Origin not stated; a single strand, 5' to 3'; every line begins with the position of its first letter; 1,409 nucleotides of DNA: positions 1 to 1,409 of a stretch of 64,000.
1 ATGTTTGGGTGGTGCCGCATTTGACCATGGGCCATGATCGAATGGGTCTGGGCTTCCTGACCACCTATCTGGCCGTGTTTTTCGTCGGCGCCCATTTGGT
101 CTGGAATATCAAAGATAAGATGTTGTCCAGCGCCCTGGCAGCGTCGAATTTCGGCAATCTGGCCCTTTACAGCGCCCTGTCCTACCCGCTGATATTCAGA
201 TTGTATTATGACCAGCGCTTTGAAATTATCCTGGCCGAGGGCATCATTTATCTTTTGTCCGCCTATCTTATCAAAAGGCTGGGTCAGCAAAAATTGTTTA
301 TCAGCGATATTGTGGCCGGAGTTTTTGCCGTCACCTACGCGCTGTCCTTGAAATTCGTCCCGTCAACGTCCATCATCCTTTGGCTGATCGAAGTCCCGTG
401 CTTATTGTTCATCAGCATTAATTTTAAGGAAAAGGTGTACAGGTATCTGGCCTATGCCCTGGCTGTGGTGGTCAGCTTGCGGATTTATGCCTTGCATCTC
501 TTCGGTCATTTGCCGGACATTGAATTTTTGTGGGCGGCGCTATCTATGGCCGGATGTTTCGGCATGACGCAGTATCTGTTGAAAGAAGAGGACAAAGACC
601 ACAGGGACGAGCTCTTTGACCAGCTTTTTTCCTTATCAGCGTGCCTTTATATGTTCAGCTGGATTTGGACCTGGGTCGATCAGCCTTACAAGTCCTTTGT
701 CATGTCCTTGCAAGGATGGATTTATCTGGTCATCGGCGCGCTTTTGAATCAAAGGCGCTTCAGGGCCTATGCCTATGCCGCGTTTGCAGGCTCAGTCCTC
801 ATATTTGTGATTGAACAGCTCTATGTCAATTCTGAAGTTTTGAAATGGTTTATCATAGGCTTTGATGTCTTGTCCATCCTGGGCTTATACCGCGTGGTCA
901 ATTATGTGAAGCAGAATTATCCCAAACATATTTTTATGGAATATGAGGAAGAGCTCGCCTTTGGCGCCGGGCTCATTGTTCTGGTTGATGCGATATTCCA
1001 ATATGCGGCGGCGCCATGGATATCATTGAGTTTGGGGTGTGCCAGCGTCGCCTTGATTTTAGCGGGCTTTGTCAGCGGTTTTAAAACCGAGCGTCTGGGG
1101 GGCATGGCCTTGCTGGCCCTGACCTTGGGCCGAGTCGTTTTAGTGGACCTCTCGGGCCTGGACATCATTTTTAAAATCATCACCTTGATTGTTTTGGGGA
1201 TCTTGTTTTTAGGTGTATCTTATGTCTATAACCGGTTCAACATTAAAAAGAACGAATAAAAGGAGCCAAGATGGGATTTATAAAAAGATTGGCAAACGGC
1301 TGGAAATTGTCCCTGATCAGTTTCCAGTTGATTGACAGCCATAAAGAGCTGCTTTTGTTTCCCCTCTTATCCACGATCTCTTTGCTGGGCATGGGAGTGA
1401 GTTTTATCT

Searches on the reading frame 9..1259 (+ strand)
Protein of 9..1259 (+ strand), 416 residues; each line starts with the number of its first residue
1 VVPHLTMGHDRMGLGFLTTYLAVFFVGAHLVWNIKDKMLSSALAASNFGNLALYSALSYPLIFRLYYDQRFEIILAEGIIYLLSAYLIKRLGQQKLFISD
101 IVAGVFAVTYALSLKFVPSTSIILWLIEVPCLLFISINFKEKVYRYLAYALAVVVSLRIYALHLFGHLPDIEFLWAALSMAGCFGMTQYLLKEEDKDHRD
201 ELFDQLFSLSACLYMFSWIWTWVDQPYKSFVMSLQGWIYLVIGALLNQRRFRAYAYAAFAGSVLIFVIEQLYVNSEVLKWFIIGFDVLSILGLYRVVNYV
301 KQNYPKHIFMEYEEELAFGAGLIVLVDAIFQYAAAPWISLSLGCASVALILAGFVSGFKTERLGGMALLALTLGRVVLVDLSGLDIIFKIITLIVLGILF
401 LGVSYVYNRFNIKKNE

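Call 60: search_protein_families(library=pfam, proteins=[window:9-1259:+], max_evalue=1)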
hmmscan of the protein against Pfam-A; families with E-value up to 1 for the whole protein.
window:9-1259:+ (416 aa): 1 family
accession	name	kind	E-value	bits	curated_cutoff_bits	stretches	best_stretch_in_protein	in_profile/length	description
PF10101.14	DUF2339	-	7.8e-16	58.4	33.6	1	12-410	193-659/659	Predicted membrane protein (DUF2339)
